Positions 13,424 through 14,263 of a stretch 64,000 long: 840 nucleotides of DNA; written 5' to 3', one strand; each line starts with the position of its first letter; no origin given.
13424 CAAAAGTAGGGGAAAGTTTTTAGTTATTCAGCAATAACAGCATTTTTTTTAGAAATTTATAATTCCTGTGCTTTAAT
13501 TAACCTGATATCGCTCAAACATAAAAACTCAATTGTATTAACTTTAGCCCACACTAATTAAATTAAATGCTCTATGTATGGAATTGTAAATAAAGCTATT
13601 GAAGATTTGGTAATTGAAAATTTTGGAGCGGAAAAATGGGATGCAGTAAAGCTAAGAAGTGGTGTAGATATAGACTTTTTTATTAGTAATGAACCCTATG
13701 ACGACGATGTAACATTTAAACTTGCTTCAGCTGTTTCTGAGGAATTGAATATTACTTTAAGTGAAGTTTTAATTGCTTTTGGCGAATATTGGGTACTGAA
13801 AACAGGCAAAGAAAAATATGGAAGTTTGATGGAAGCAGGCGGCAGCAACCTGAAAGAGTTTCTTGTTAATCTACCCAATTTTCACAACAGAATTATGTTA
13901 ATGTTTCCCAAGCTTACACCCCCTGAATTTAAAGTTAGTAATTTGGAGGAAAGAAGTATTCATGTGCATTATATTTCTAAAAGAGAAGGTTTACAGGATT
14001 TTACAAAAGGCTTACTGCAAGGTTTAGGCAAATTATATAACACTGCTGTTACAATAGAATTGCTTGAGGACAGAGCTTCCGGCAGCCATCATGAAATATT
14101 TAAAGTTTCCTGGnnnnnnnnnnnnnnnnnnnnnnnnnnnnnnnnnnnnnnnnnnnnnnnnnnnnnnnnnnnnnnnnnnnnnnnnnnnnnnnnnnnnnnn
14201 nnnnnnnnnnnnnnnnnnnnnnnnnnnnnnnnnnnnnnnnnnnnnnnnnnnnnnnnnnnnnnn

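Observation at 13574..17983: Three-gene H-NOX signalling module: stand-alone H-NOX, HNOBA-containing hybrid kinase, LytTR regulator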

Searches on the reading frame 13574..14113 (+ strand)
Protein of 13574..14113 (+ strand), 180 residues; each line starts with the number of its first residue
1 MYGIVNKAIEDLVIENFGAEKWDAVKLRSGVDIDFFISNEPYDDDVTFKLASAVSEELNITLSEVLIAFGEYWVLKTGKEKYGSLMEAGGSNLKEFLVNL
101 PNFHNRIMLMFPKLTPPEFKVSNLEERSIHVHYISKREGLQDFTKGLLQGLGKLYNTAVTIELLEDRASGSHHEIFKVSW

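Call 3: search_protein_families(library=pfam, proteins=[window:13574-14113:+], max_evalue=0.01)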
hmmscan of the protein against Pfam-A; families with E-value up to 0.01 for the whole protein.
window:13574-14113:+ (180 aa): 1 family
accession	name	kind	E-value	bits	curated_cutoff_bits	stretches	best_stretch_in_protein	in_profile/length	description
PF07700.20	HNOB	-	4.7e-48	163.6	25.5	1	2-162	1-162/163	Haem-NO-binding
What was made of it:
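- On H-NOX (Pfam HNOB) haem sensor family: 163.6 bits against a cut-off of 25.5, covering profile positions 1-162 of 163 (call 3).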

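Call 6: search_solved_structures(query=window:13574-14113:+, max_evalue=0.001, show_alignments=4)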
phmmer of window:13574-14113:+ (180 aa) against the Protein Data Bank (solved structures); distinct sequences matched with E-value up to 0.001: 29.
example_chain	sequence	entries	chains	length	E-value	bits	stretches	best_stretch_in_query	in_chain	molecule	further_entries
4iah_A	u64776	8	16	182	1.9e-49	171.3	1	1-179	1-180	Alr2278 protein | H-NOX domain protein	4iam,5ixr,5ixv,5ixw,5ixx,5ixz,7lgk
4iae_A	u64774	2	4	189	2.2e-49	171.1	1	1-179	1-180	Alr2278 protein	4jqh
2o09_A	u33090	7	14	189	5.7e-49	169.7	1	1-179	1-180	Alr2278 protein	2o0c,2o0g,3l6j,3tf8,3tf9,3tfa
6mx5_A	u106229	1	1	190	5.8e-49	169.7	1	1-179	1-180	Alr2278 protein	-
3tfd_A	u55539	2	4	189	2.1e-48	167.9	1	1-179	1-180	Alr2278 protein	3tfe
3tff_A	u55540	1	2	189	4e-48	167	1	1-179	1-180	Alr2278 protein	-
6dxi_A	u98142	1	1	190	1.1e-47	165.6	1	1-179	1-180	H-NOX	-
3tfg_A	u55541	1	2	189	1.4e-47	165.2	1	1-179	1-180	Alr2278 protein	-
5mnw_A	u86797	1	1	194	6.4e-29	104.4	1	1-176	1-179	Guanylate cyclase soluble subunit beta-1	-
6jt0_B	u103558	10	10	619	8.3e-28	100.8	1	1-176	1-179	Guanylate cyclase soluble subunit beta-1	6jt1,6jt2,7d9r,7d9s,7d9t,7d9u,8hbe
6pas_B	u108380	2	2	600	3.9e-23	85.6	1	1-173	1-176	Soluble guanylyl cyclase beta-1 subunit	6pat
9oxn_B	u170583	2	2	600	4.8e-23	85.3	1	1-173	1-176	Guanylate cyclase soluble subunit beta-1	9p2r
1u4h_A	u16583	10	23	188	4.1e-08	36.7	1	39-166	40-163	Heme-based Methyl-accepting Chemotaxis Protein | Methyl-accepting chemotaxis protein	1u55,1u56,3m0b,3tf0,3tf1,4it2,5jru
3nvr_A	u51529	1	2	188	4.2e-08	36.6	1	39-166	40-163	Methyl-accepting chemotaxis protein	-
3sj5_A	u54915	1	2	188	4.2e-08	36.6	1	39-166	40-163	Methyl-accepting chemotaxis protein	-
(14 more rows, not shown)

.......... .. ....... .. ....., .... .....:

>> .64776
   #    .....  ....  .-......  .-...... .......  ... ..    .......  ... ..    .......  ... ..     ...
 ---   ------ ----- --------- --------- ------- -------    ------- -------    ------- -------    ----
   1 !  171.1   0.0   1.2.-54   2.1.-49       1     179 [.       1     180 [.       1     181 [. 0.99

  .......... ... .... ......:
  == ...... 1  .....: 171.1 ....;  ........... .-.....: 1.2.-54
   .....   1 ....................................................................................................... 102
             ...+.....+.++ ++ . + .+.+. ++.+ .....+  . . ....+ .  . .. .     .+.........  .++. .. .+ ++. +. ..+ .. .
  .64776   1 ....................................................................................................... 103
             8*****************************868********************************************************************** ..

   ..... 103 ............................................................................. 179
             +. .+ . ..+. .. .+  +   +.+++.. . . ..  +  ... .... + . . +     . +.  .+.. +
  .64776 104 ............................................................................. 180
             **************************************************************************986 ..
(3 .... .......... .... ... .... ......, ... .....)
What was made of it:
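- Nostoc-type H-NOX structures exist with other ligands (call 6).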

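Call 8: find_homologous_proteins(query=window:13574-14113:+, max_evalue=1e-10)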
Query window:13574-14113:+ (180 aa): 2013 proteins with E <= 1e-10 among 2090 candidates; the best 120 are listed.
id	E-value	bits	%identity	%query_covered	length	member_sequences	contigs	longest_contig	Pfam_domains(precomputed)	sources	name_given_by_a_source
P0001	2.9e-114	397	100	100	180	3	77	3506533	PF07700.21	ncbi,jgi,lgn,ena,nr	ncbi:MAG: heme NO-binding protein [Chitinophaga sp.]|jgi:Haem-NO-binding|nr:heme NO-binding protein 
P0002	2.1e-104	365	91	100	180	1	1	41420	PF07700.21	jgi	-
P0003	2.9e-100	352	87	100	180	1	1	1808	PF07700.21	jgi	jgi:hypothetical protein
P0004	6.9e-95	334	81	100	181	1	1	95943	PF07700.21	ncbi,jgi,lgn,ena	jgi:hypothetical protein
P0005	4.4e-91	322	76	100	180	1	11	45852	PF07700.21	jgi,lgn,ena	-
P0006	5.1e-91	321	76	100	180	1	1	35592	PF07700.21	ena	-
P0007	6.9e-91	321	76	100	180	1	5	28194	PF07700.21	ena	-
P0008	7.8e-91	321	77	100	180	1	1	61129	PF07700.21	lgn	-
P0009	1.1e-90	320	77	100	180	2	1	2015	PF07700.21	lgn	-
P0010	1.3e-90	320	78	100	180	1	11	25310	PF07700.21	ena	-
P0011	1.4e-90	320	75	100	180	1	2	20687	PF07700.21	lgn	-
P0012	1.6e-90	320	76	100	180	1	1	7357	PF07700.21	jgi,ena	-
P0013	1.6e-90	320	76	100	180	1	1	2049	PF07700.21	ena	-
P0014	1.7e-90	320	77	100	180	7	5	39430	PF07700.21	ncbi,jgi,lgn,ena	-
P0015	2.4e-90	319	74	100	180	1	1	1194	PF07700.21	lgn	-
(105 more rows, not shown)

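Call 10: find_related_loci(query=window:13574-14113:+, collection=genome_contigs, flank=8000)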
Query window:13574-14113:+ (180 aa) in genome_contigs; peptide patterns used: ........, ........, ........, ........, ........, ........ (x = any residue, [..] = any of these).
161 stretches matched a pattern; 130 encode a relative of the query (tblastn E <= 1e-3); the best 80 are kept; 80 distinct loci.
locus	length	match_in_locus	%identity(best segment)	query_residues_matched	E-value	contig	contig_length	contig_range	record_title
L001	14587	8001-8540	77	1-180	9e-96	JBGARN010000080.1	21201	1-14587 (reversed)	MAG: Bacteroidia bacterium isolate MAG_MBR_H10.98 MBRH10-98_opera_contig_8478, whole genome shotgun sequence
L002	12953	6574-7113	74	1-180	7e-95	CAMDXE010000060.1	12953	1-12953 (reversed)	MAG: Chitinophaga pinensis isolate TrH-25oct19-126 genome assembly, contig: TrH-25oct19-C9620, whole genome shotgun sequ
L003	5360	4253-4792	78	1-180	1e-93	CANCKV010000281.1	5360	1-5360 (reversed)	MAG: Chitinophagaceae bacterium isolate JR-MC-G-240519-18 genome assembly, contig: JR-MC-G-240519-C22762, whole genome s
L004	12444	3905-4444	75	1-180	2e-93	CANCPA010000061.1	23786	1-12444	MAG: Chitinophagaceae bacterium isolate JR-MC-I-240519-121 genome assembly, contig: JR-MC-I-240519-C3560, whole genome s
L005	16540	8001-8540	76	1-180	2e-93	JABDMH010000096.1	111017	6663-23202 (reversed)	MAG: Saprospiraceae bacterium isolate SS_bin_96 k127_3806517, whole genome shotgun sequence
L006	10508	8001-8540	74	1-180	5e-93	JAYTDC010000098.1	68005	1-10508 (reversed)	MAG: Segetibacter sp. isolate GFS_1656 GFS_1656_97, whole genome shotgun sequence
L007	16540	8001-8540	74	1-180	1e-92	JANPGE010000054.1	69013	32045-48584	MAG: Segetibacter sp. isolate VAR_69_metabat_403 VAR_69_k141_4219280, whole genome shotgun sequence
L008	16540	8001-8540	74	1-180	8e-93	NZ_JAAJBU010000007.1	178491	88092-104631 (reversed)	Flavobacterium lotistagni strain CYK-4 contig00007, whole genome shotgun sequence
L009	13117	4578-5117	76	1-180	2e-92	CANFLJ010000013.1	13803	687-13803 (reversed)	MAG: Chitinophagaceae bacterium isolate Jr-11may16-131 genome assembly, contig: Jr-11may16-C8022, whole genome shotgun s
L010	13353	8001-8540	73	1-180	3e-92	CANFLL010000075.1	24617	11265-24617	MAG: Chitinophagaceae bacterium isolate Jr-11may16-263 genome assembly, contig: Jr-11may16-C3100, whole genome shotgun s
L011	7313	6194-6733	76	1-180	3e-92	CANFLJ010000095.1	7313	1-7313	MAG: Chitinophagaceae bacterium isolate Jr-11may16-131 genome assembly, contig: Jr-11may16-C20659, whole genome shotgun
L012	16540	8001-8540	74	1-180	6e-92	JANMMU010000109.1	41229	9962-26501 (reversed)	MAG: Segetibacter sp. isolate OTE_58_metabat_457 OTE_58_k141_2616865, whole genome shotgun sequence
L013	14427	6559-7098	74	1-180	1e-91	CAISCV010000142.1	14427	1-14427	MAG: uncultured Chitinophagaceae bacterium isolate Ki1-1-6m_bin-0879 genome assembly, contig: bin-0879:142/314, whole ge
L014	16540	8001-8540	74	1-180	3e-91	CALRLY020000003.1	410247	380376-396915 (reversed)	MAG: Chitinophaga pinensis isolate JJ-DHS1A4C2-339-5-mx-bin520 genome assembly, contig: JJ-OR15-03-C6, whole genome shot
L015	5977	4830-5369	71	1-180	3e-91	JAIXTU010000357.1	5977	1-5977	MAG: Flavobacterium sp. isolate C8_MAG_00051 pond_C8_MAG_00051_000000000356, whole genome shotgun sequence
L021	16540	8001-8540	73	1-180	4e-90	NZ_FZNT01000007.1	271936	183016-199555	Lutibacter agarilyticus strain DSM 29150, whole genome shotgun sequence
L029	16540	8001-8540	72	1-180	9e-90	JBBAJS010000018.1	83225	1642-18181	MAG: Sediminibacterium sp. isolate EUL_017 ctg19-EUL_017, whole genome shotgun sequence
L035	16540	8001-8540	73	1-180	1e-89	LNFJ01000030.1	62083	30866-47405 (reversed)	MAG: Bacteroidia bacterium Ga0077558 Ga0077558_1029.1, whole genome shotgun sequence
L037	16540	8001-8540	71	1-180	5e-89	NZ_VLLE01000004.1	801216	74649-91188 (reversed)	Lacibacter cauensis strain CGMCC 1.7271 IQ13DRAFT_scaffold00003.3, whole genome shotgun sequence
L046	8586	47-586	72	1-180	6e-88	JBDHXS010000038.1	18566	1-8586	MAG: Runella sp. isolate AS-MICRO-OLR.172 NODE_11216_length_18566_cov_3.324966, whole genome shotgun sequence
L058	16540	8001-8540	69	1-180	9e-87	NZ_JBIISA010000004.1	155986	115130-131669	MAG: Flavobacterium sp. isolate ME2003-11-11_3300044715_group2_bin15 Rohwer_bin837_scaffold_14_c1, whole genome shotgun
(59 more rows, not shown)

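Call 11: find_encoding_contigs(protein=P0001, flank=8000, max_places=4)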
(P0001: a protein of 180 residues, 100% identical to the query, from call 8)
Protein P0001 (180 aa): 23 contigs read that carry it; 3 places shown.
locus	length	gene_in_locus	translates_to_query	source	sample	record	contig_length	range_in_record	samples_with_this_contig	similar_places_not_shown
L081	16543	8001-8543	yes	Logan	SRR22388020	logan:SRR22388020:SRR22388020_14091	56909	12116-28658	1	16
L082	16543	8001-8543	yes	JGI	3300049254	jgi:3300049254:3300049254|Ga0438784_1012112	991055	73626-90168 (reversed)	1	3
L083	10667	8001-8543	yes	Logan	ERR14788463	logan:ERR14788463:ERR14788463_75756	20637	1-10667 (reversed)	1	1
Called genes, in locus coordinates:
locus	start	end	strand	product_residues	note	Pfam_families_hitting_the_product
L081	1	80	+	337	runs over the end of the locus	-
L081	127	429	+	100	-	-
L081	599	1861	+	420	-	PF00709:Adenylsucc_synt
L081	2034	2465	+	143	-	-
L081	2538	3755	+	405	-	PF00425:Chorismate_bind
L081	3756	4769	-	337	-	PF01464:SLT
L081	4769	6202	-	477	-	PF01425:Amidase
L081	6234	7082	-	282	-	PF00902:TatC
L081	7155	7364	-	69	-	PF02416:TatA_B_E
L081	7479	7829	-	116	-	PF01245:Ribosomal_L19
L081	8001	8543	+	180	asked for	PF07700:HNOB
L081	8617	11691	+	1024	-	PF07701:HNOBA, PF00989:PAS, PF08447:PAS_3, PF13426:PAS_9, PF08447:PAS_3, PF00512:HisKA, PF02518:HATPase_c, PF00072:Response_reg, +3 more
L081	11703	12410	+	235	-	PF00072:Response_reg, PF04397:LytTR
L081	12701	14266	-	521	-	PF12072:RNase_Y_N, PF00013:KH_1 (faint), PF08668:HDOD (faint), PF01966:HD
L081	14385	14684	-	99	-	PF05164:ZapA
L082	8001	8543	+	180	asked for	PF07700:HNOB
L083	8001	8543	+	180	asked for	PF07700:HNOB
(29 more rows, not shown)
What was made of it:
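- On Shewanella/Vibrio-type Hno network (HnoK with HnoB/HnoD c-di-GMP regulators): The genes within about 5 kb are rplS, tatA, tatC, an amidase, SLT, rny, zapA and pheT (call 11).
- Checked: Gene callers chose this start on identical contigs (call 11), rather than TTG 17267.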

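Call 14: search_protein_families(library=pfam, proteins=[L021:6838-7977:+, L029:6492-7850:+, L058:7577-7990:+, L035:12381-12875:+, L013:10305-10652:+, L037:11794-12453:+, L029:12188-14395:+, L008:11167-12300:+, L009:8278-8973:+, L046:4087-4776:+], max_evalue=0.001)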
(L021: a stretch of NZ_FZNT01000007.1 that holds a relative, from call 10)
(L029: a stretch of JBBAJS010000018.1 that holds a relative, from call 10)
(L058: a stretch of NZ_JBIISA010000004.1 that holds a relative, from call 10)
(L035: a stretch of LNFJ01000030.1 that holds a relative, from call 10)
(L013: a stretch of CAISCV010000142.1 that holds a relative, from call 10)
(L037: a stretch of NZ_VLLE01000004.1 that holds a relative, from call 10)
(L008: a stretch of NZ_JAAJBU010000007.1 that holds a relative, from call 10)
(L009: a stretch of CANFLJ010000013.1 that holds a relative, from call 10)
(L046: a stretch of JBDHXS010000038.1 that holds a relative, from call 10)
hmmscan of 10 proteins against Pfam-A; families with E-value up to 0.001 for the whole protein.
L021:6838-7977:+ (379 aa): 2 families
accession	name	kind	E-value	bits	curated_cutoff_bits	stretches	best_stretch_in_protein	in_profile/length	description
PF08495.15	FIST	-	1.3e-41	143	23.2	1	28-218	1-189/189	FIST N domain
PF10442.14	FIST_C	-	1.2e-36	126.2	28.5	1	220-357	1-131/131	FIST C domain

L029:6492-7850:+ (452 aa): 7 families
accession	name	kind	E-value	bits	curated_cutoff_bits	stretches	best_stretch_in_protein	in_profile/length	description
PF00158.32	Sigma54_activat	-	3e-67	226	20.2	1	146-312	1-167/168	Sigma-54 interaction domain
PF14532.12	Sigma54_activ_2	-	1.7e-19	70.8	25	1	147-317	1-138/138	Sigma-54 interaction domain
PF00072.30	Response_reg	-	1.8e-18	67.1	30.2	1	6-112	1-107/111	Response regulator receiver domain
PF25601.1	AAA_lid_14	-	8.2e-18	64.4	27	1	318-396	1-79/87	AAA+ ATPase lid domain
PF07728.20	AAA_5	-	1.1e-07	32.4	22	1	172-289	4-124/139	AAA domain (dynein-related subfamily)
PF07724.20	AAA_2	-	1.1e-06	29.2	27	1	167-286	3-122/166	AAA domain (Cdc48 subfamily)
PF12775.13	AAA_7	-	0.00035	20.6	25.8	1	137-205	4-71/181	P-loop containing dynein motor region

L058:7577-7990:+ (137 aa): 1 family
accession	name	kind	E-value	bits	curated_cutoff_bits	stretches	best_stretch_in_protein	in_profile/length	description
PF00072.30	Response_reg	-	2.7e-21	76.3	30.2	1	7-122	1-110/111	Response regulator receiver domain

L035:12381-12875:+ (164 aa): 2 families
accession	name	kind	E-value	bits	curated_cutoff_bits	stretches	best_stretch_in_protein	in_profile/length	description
PF01050.24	MannoseP_isomer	-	5e-12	46.5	23.6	1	44-160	8-116/116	Mannose-6-phosphate isomerase C-terminal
PF07883.17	Cupin_2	-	4.3e-06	26.8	27.2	1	69-129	3-57/70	Cupin domain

L013:10305-10652:+ (115 aa): 1 family
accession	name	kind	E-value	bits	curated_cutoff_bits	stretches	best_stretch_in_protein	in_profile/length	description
PF01627.28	Hpt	-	4.2e-07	30.6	24.6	1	22-79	2-59/84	Hpt domain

L037:11794-12453:+ (219 aa): 3 families
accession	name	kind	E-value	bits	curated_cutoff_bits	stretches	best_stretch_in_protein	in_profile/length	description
PF00072.30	Response_reg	-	3e-23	82.5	30.2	1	5-117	1-111/111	Response regulator receiver domain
PF00196.25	GerE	-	1.9e-16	59.9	23.5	1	152-206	2-56/57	Bacterial regulatory proteins, luxR family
PF08281.18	Sigma70_r4_2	-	6.7e-06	26.1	25.7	1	145-195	3-54/54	Sigma-70, region 4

L029:12188-14395:+ (735 aa): 1 family
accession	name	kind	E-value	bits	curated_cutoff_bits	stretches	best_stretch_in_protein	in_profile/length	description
PF00141.28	peroxidase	-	1.2e-73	248.3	27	2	85-394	10-236/237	Peroxidase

L008:11167-12300:+ (377 aa): 2 families
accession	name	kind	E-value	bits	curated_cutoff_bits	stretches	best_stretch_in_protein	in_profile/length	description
PF08495.15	FIST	-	4.8e-41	141.2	23.2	1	27-217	2-189/189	FIST N domain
PF10442.14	FIST_C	-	6.3e-36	123.8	28.5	1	219-356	1-131/131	FIST C domain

L009:8278-8973:+ (231 aa): 2 families
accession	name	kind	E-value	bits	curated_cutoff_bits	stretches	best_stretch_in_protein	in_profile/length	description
PF04397.21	LytTR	-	5.2e-17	62.3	22.6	1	141-229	4-97/98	LytTr DNA-binding domain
PF00072.30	Response_reg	-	4.1e-15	56.3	30.2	1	7-110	1-107/111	Response regulator receiver domain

L046:4087-4776:+ (229 aa): 2 families
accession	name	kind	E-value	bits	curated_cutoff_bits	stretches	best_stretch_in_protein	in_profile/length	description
PF04397.21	LytTR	-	2.2e-20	73.1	22.6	1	138-226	2-97/98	LytTr DNA-binding domain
PF00072.30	Response_reg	-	4.1e-19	69.2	30.2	1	6-111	2-110/111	Response regulator receiver domain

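Call 36: find_encoding_contigs(protein=P0002, flank=8000, max_places=2)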
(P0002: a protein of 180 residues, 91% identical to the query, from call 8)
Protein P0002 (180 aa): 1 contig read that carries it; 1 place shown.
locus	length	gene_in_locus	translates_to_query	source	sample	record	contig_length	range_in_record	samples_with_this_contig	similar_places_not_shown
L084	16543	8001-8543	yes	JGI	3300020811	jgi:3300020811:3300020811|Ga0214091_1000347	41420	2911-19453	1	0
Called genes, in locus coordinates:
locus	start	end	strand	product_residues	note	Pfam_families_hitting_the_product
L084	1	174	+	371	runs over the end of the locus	PF00709:Adenylsucc_synt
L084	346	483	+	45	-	-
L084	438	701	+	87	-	-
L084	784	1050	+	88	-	-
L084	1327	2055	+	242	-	PF00425:Chorismate_bind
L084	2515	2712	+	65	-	-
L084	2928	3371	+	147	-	-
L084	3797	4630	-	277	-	PF01464:SLT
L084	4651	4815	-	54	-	-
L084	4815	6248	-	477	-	PF01425:Amidase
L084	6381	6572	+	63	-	-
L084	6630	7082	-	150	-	PF00902:TatC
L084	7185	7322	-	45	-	-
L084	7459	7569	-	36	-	-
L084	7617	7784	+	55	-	-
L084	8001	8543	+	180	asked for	PF07700:HNOB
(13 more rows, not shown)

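Call 37: find_encoding_contigs(protein=P0004, flank=8000, max_places=2)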
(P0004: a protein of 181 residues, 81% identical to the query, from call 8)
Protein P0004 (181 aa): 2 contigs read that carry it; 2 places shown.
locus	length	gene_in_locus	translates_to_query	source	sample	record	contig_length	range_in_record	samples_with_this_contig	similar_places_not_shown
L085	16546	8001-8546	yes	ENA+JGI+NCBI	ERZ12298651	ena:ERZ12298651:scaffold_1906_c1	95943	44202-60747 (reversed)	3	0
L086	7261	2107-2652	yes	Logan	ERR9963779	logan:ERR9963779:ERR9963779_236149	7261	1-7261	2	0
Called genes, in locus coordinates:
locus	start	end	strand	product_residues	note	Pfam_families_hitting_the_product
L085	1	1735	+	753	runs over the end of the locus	PF13328:HD_4, PF01966:HD (weak), PF04607:RelA_SpoT, PF02824:TGS, PF28438:RelA_RIS, PF13291:ACT_4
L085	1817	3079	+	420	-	PF00709:Adenylsucc_synt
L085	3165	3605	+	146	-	-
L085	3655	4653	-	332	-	PF01464:SLT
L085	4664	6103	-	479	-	PF01425:Amidase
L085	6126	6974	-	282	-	PF00902:TatC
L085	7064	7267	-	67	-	PF02416:TatA_B_E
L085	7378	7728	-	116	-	PF01245:Ribosomal_L19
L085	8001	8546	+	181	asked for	PF07700:HNOB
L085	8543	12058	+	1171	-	PF07701:HNOBA, PF00989:PAS, PF13426:PAS_9, PF08447:PAS_3, PF08447:PAS_3, PF08448:PAS_4, PF13426:PAS_9, PF00512:HisKA, +6 more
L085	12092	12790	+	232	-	PF00072:Response_reg, PF04397:LytTR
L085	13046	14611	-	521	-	PF12072:RNase_Y_N, PF00013:KH_1 (faint), PF08668:HDOD (faint), PF01966:HD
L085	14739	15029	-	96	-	PF05164:ZapA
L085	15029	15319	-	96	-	-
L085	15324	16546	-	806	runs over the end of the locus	PF01588:tRNA_bind, PF03483:B3_4, PF03484:B5, PF17759:tRNA_synthFbeta, PF03147:FDX-ACB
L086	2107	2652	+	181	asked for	PF07700:HNOB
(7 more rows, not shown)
